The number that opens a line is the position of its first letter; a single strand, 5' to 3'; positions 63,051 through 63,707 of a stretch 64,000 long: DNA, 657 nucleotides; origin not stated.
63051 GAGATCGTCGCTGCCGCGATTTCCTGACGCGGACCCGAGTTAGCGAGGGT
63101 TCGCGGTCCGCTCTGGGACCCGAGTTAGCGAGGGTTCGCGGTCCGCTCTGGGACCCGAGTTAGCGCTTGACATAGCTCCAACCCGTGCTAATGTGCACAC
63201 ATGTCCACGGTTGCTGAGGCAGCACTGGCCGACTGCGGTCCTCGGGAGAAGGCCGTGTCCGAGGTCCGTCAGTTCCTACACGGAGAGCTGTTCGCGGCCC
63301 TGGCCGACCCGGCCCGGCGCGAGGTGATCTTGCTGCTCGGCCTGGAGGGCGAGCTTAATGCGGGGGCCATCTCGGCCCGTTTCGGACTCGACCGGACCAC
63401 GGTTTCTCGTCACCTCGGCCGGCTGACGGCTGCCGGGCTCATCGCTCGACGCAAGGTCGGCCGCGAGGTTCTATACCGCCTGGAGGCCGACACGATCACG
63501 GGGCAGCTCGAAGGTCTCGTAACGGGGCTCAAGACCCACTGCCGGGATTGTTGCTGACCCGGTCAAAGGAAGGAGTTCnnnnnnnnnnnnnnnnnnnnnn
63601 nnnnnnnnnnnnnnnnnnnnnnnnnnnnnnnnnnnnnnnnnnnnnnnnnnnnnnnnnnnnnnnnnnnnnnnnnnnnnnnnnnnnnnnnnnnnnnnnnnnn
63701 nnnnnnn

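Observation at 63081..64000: arsR preceded by 2.5 copies of a 35-bp tandem repeat and carrying a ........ palindrome across its -10/start region; paired with an ArsI-like VOC protein containing a vicinal Cys pair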

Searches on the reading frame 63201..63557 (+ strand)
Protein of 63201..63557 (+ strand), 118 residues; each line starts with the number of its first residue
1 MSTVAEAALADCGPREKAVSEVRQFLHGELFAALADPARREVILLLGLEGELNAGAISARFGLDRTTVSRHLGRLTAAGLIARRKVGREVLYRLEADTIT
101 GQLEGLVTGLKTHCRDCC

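Call 8: search_protein_families(library=pfam, proteins=[window:63201-63557:+], max_evalue=0.01)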
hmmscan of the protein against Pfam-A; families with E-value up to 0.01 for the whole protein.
window:63201-63557:+ (118 aa): 21 families
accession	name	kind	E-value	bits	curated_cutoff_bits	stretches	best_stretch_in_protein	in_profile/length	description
PF12840.13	HTH_20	-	6.1e-10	39.4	27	1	34-83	1-50/51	Helix-turn-helix domain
PF12802.13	MarR_2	-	6.8e-09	36.2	27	1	42-85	10-54/61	MarR family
PF01022.26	HTH_5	-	9e-08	32.3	22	1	36-81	1-45/47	Bacterial regulatory protein, arsR family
PF13412.12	HTH_24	-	1.2e-06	28.4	21.9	1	37-81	3-47/48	Winged helix-turn-helix DNA-binding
PF09339.16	HTH_IclR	-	5.6e-06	26.5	22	1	47-83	14-50/52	IclR helix-turn-helix domain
PF01047.28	MarR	-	8.1e-06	26.1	24.6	1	42-85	8-51/59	MarR family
PF01978.25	TrmB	-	1.7e-05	25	25.6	1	45-93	17-63/68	Sugar-specific transcriptional regulator TrmB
PF13545.12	HTH_Crp_2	-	2.6e-05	24.5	27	1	52-85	23-57/70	Crp-like helix-turn-helix domain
PF07848.18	PaaX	-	0.0001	22.9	24.8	1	57-95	29-67/70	PaaX-like protein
PF13518.12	HTH_28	-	0.00015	22.2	25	1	39-82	2-46/52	Helix-turn-helix domain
PF08279.18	HTH_11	-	0.00015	22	25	1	42-87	6-53/55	HTH domain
PF00392.27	GntR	-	0.00043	20.3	27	1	55-85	28-58/64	Bacterial regulatory proteins, gntR family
PF25213.1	HVO_A0261_N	-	0.00097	19.4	35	1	33-85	6-58/86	HVO_A0261 N-terminal domain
PF24034.1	DUF7343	-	0.001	19.3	27.6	1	39-90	6-57/62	Domain of unknown function (DUF7343)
PF21476.4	PF0610-like_N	-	0.0013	19.3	33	1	39-73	3-36/50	PF0610-like, N-terminal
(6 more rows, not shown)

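Call 9: search_protein_families(library=ncbifam, proteins=[window:63201-63557:+], max_evalue=0.01)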
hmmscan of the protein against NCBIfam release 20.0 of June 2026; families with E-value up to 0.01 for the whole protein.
window:63201-63557:+ (118 aa): 16 families
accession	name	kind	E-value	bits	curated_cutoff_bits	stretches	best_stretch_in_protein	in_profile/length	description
NF033788.1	HTH_metalloreg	subfamily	1.6e-20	72.7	55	1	29-99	3-73/77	metalloregulator ArsR/SmtB family transcription factor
NF033789.1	repress_SdpR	subfamily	3.7e-16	58.8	100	1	31-100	2-70/79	autorepressor SdpR family transcription factor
NF041413.1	ArsR_Rv2640c_fam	equivalog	1.1e-10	41.9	155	1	32-114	37-117/118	Rv2640c family ArsR-like transcriptional regulator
NF047906.1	CdPbTransRegCmtR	equivalog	2.1e-10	40.5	150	1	30-108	14-91/104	Cd(II)/Pb(II)-sensing metalloregulatory transcriptional regulator CmtR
NF007528.0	PRK10141.1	subfamily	4.3e-09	36.2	97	1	29-95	8-74/117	metalloregulator ArsR/SmtB family transcription factor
NF040642.1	sulf_sens_BigR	equivalog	1.8e-06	28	155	1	29-100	12-82/95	sulfite-sensing transcriptional repressor BigR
TIGR01884.1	cas_HTH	subfamily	4.7e-06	26.1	60.2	1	19-90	121-194/202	CRISPR-associated CARF protein Csa3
NF053606.1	Sta1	subfamily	0.0002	21.4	80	1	41-87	24-70/100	Sta1 family transcriptional regulator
NF040939.2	trans_reg_lrs14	equivalog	0.00087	19.3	90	1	44-87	29-72/103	Lrs14 family HTH-type transcriptional regulator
NF033545.0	transpos_IS630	equivalog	0.002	17.6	100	1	39-89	1-53/299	IS630 family transposase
NF041230.1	BagL_FevM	exception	0.0024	17.9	230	1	40-84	43-87/145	MarR family transcriptional regulator BagL/FevM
TIGR02018.2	his_ut_repres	equivalog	0.0031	16.9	220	1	57-85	29-57/226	histidine utilization transcriptional repressor HutC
NF053755.1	MsvR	equivalog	0.0043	16.8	220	1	31-85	7-60/236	transcriptional factor MsvR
NF052532.1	TransRegPagRBaca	equivalog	0.0048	17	170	1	27-97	17-86/99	transcriptional repressor PagR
TIGR02277.1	PaaX_trns_reg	equivalog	0.0058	16.2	264.55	1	57-95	26-64/279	phenylacetic acid degradation operon negative regulatory protein PaaX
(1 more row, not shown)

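Call 10: find_encoding_contigs(protein=window:63201-63557:+, flank=10000, max_places=10)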
Protein window:63201-63557:+ (118 aa): 2 contigs read that carry it; 2 places shown.
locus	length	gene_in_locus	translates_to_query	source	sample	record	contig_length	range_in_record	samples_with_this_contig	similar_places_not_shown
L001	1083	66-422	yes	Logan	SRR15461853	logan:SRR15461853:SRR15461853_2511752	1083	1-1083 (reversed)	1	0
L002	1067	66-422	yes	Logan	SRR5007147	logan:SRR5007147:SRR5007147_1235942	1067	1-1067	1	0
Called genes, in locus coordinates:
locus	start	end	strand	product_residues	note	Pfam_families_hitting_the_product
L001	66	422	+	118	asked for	PF13545:HTH_Crp_2 (faint), PF12840:HTH_20, PF01022:HTH_5, PF01047:MarR (weak), PF12802:MarR_2, PF13412:HTH_24 (weak), PF09339:HTH_IclR (weak), PF01978:TrmB (faint)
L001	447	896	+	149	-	PF00903:Glyoxalase (weak)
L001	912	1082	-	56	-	?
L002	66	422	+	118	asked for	PF13545:HTH_Crp_2 (faint), PF12840:HTH_20, PF01022:HTH_5, PF01047:MarR (weak), PF12802:MarR_2, PF13412:HTH_24 (weak), PF09339:HTH_IclR (weak), PF01978:TrmB (faint)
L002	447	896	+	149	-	PF00903:Glyoxalase (weak)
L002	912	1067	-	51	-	?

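Call 15: find_homologous_proteins(query=window:63201-63557:+, max_evalue=0.00001)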
Query window:63201-63557:+ (118 aa): 6 proteins with E <= 0.00001 among 127 candidates.
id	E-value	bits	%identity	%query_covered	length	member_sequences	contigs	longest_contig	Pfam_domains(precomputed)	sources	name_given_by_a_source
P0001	2.6e-56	207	99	85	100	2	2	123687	PF01047.29,PF12840.14,PF13412.13,PF01978.26,PF01022.27,PF09339.17,PF12802.14,PF13545.13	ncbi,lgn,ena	-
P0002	1.5e-44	169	68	100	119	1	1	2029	PF01047.29,PF12840.14,PF01022.27,PF13518.13,PF09339.17,PF12802.14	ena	-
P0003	1.6e-40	156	64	99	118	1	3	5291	PF01047.29,PF12840.14,PF13412.13,PF01022.27,PF09339.17,PF12802.14,PF13545.13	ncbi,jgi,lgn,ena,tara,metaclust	jgi:DNA-binding transcriptional ArsR family regulator|tara:strand:- start:213 stop:569 length:357 st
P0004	8.6e-30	121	56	100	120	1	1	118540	PF01047.29,PF12840.14,PF13412.13,PF08279.19,PF25212.3,PF01022.27,PF09339.17,PF12802.14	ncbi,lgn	-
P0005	2.3e-29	120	56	99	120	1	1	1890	PF01047.29,PF12840.14,PF08279.19,PF25212.3,PF01022.27,PF13518.13,PF09339.17,PF12802.14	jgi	jgi:ArsR family transcriptional regulator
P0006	4.6e-28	116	57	87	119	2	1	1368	PF12840.14,PF13412.13,PF01978.26,PF01022.27,PF09339.17,PF12802.14,PF13545.13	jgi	-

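Call 17: find_encoding_contigs(protein=P0001, flank=10000, max_places=6)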
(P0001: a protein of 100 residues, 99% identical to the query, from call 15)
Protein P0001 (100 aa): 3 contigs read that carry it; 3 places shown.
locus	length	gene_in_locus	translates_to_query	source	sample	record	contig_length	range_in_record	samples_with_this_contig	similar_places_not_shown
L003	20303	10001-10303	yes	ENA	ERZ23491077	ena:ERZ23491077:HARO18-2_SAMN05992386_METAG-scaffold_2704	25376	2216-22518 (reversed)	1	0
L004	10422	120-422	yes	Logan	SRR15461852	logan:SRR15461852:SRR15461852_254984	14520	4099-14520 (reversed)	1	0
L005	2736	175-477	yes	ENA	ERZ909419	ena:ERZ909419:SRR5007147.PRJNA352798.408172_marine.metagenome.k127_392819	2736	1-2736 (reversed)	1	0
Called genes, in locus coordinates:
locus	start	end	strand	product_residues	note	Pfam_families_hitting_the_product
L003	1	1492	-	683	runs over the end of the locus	PF17876:CSD2 (faint), PF00773:RNB, PF00575:S1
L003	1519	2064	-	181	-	PF01862:PvlArgDC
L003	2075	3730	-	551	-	PF01642:MM_CoA_mutase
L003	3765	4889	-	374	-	PF03977:OAD_beta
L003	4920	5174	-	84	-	-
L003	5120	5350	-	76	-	-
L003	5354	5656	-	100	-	PF04277:OAD_gamma (weak)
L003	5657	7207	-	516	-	PF01039:Carboxyl_trans, PF03255:ACCA (weak)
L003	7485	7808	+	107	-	-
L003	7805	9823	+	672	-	PF12797:Fer4_2 (faint), PF13183:Fer4_8, PF13187:Fer4_9, PF13237:Fer4_10 (weak), PF13484:Fer4_16 (faint), PF02754:CCG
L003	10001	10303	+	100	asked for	PF13545:HTH_Crp_2 (weak), PF12840:HTH_20, PF01022:HTH_5, PF01047:MarR (weak), PF12802:MarR_2, PF13412:HTH_24 (weak), PF01978:TrmB (weak), PF09339:HTH_IclR (weak)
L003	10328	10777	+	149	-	PF00903:Glyoxalase (weak)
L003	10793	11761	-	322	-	PF01012:ETF, PF00766:ETF_alpha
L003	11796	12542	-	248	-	PF01012:ETF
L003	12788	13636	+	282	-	PF00551:Formyl_trans_N, PF02911:Formyl_trans_C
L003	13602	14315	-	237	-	PF00702:Hydrolase, PF13419:HAD_2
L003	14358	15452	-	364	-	PF13795:HupE_UreJ_2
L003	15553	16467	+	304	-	-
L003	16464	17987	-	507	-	PF00171:Aldedh, PF05893:LuxC (weak)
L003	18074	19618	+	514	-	-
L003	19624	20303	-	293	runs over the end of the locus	PF02737:3HCDH_N, PF00725:3HCDH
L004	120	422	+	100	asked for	PF13545:HTH_Crp_2 (weak), PF12840:HTH_20, PF01022:HTH_5, PF01047:MarR (weak), PF12802:MarR_2, PF13412:HTH_24 (weak), PF01978:TrmB (weak), PF09339:HTH_IclR (weak)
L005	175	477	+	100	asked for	PF13545:HTH_Crp_2 (weak), PF12840:HTH_20, PF01022:HTH_5, PF01047:MarR (weak), PF12802:MarR_2, PF13412:HTH_24 (weak), PF01978:TrmB (weak), PF09339:HTH_IclR (weak)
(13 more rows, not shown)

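Call 19: find_encoding_contigs(protein=P0002, flank=6000, max_places=4)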
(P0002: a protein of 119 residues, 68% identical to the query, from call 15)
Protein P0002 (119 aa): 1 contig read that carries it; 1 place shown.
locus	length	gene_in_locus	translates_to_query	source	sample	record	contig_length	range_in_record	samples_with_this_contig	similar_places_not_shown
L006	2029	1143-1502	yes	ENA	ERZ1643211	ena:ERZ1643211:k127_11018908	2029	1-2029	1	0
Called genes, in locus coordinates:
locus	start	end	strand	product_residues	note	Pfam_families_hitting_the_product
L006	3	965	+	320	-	?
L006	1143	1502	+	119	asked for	PF01022:HTH_5, PF01047:MarR (weak), PF12802:MarR_2, PF12840:HTH_20, PF13518:HTH_28 (faint), PF09339:HTH_IclR (weak)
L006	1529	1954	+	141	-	PF00903:Glyoxalase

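Call 20: find_encoding_contigs(protein=P0003, flank=6000, max_places=4)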
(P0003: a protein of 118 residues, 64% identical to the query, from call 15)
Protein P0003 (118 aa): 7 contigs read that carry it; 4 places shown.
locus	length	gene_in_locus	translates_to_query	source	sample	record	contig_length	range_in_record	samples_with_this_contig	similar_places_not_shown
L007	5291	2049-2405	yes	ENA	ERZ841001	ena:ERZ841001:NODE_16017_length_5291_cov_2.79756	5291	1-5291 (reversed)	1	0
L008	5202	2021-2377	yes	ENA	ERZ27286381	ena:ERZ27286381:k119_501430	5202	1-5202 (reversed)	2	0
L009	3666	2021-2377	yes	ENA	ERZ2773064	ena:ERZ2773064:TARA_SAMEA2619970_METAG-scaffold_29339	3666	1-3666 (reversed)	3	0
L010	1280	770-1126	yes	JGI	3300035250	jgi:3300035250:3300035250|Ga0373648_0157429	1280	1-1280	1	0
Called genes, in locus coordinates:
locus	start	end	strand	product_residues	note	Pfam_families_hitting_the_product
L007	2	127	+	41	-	?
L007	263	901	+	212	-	PF01209:Ubie_methyltran, PF05175:MTS (weak), PF01135:PCMT, PF13489:Methyltransf_23, PF13847:Methyltransf_31, PF08241:Methyltransf_11, PF08242:Methyltransf_12, PF13649:Methyltransf_25, +1 more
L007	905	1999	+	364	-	PF03599:CdhD, PF13237:Fer4_10 (faint), PF12797:Fer4_2 (faint), PF12838:Fer4_7 (weak), PF14697:Fer4_21 (weak), PF00037:Fer4 (weak)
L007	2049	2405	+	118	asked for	PF13545:HTH_Crp_2 (weak), PF12840:HTH_20, PF01022:HTH_5, PF01047:MarR (weak), PF12802:MarR_2 (weak), PF13412:HTH_24 (weak), PF09339:HTH_IclR (weak)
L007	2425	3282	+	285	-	PF01135:PCMT, PF13489:Methyltransf_23 (weak), PF01209:Ubie_methyltran, PF06325:PrmA, PF13847:Methyltransf_31, PF08241:Methyltransf_11, PF08242:Methyltransf_12, PF13649:Methyltransf_25, +1 more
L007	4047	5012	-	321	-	PF01012:ETF, PF00766:ETF_alpha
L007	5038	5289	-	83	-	?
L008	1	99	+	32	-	?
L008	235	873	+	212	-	PF01209:Ubie_methyltran, PF05175:MTS (weak), PF01135:PCMT, PF13489:Methyltransf_23, PF13847:Methyltransf_31, PF08241:Methyltransf_11, PF08242:Methyltransf_12, PF13649:Methyltransf_25, +1 more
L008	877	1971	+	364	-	PF03599:CdhD, PF13237:Fer4_10 (faint), PF12797:Fer4_2 (faint), PF12838:Fer4_7 (weak), PF14697:Fer4_21 (weak), PF00037:Fer4 (weak)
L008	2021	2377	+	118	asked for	PF13545:HTH_Crp_2 (weak), PF12840:HTH_20, PF01022:HTH_5, PF01047:MarR (weak), PF12802:MarR_2 (weak), PF13412:HTH_24 (weak), PF09339:HTH_IclR (weak)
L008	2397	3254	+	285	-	PF01135:PCMT, PF13489:Methyltransf_23 (weak), PF01209:Ubie_methyltran, PF06325:PrmA, PF13847:Methyltransf_31, PF08241:Methyltransf_11, PF08242:Methyltransf_12, PF13649:Methyltransf_25, +1 more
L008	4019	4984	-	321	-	PF01012:ETF, PF00766:ETF_alpha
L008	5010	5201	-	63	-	?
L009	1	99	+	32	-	?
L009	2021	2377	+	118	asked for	PF13545:HTH_Crp_2 (weak), PF12840:HTH_20, PF01022:HTH_5, PF01047:MarR (weak), PF12802:MarR_2 (weak), PF13412:HTH_24 (weak), PF09339:HTH_IclR (weak)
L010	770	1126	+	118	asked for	PF13545:HTH_Crp_2 (weak), PF12840:HTH_20, PF01022:HTH_5, PF01047:MarR (weak), PF12802:MarR_2 (weak), PF13412:HTH_24 (weak), PF09339:HTH_IclR (weak)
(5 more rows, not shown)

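Call 21: find_encoding_contigs(protein=P0004, flank=6000, max_places=4)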
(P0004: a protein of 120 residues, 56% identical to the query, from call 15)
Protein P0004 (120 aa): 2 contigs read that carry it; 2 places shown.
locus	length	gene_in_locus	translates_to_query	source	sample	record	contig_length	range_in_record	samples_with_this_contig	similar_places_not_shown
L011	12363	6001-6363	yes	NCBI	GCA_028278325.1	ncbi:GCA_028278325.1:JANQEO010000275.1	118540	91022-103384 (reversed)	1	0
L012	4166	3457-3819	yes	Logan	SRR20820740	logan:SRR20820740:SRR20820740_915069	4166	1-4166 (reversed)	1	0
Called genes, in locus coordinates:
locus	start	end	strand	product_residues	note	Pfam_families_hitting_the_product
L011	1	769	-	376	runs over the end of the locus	PF03977:OAD_beta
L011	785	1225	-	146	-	-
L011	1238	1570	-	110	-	PF04277:OAD_gamma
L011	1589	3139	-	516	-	PF01039:Carboxyl_trans, PF03255:ACCA (weak)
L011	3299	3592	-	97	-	PF02643:DUF192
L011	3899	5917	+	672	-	PF12838:Fer4_7 (faint), PF13183:Fer4_8, PF13187:Fer4_9, PF13237:Fer4_10, PF13484:Fer4_16 (faint), PF02754:CCG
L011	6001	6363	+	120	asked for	PF01022:HTH_5, PF01047:MarR (weak), PF12802:MarR_2, PF12840:HTH_20, PF13412:HTH_24 (faint), PF25212:HVO_A0114 (weak), PF08279:HTH_11 (weak), PF09339:HTH_IclR (weak)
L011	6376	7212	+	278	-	PF01135:PCMT, PF01209:Ubie_methyltran, PF06325:PrmA, PF13489:Methyltransf_23, PF13847:Methyltransf_31, PF08241:Methyltransf_11, PF08242:Methyltransf_12, PF13649:Methyltransf_25, +2 more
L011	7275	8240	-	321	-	PF01012:ETF, PF00766:ETF_alpha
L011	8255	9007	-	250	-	PF01012:ETF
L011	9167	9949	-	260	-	PF09339:HTH_IclR, PF12802:MarR_2 (weak), PF01614:IclR_C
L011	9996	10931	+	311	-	PF00551:Formyl_trans_N, PF02911:Formyl_trans_C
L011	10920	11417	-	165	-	PF25984:BSH_YknX (faint), PF00364:Biotin_lipoyl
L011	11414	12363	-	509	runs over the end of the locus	PF00289:Biotin_carb_N, PF02222:ATP-grasp, PF02786:CPSase_L_D2, PF07478:Dala_Dala_lig_C, PF02785:Biotin_carb_C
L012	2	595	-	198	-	?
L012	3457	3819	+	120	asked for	PF01022:HTH_5, PF01047:MarR (weak), PF12802:MarR_2, PF12840:HTH_20, PF13412:HTH_24 (faint), PF25212:HVO_A0114 (weak), PF08279:HTH_11 (weak), PF09339:HTH_IclR (weak)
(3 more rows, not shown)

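Call 25: find_encoding_contigs(protein=P0005, flank=6000, max_places=3)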
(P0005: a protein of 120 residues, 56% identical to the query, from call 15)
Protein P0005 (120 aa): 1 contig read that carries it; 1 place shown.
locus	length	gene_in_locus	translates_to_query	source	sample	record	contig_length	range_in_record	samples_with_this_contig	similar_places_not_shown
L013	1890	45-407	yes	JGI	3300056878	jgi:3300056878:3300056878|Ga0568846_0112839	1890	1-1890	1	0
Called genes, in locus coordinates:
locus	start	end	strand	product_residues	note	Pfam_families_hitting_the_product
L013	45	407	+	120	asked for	PF01022:HTH_5, PF01047:MarR (weak), PF12802:MarR_2, PF12840:HTH_20, PF25212:HVO_A0114 (weak), PF08279:HTH_11 (weak), PF13518:HTH_28 (weak), PF09339:HTH_IclR (weak)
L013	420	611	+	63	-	-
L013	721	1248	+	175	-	PF01209:Ubie_methyltran, PF08241:Methyltransf_11, PF08242:Methyltransf_12, PF13649:Methyltransf_25, PF13847:Methyltransf_31, PF20922:Anamorsin_N (faint)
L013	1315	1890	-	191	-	?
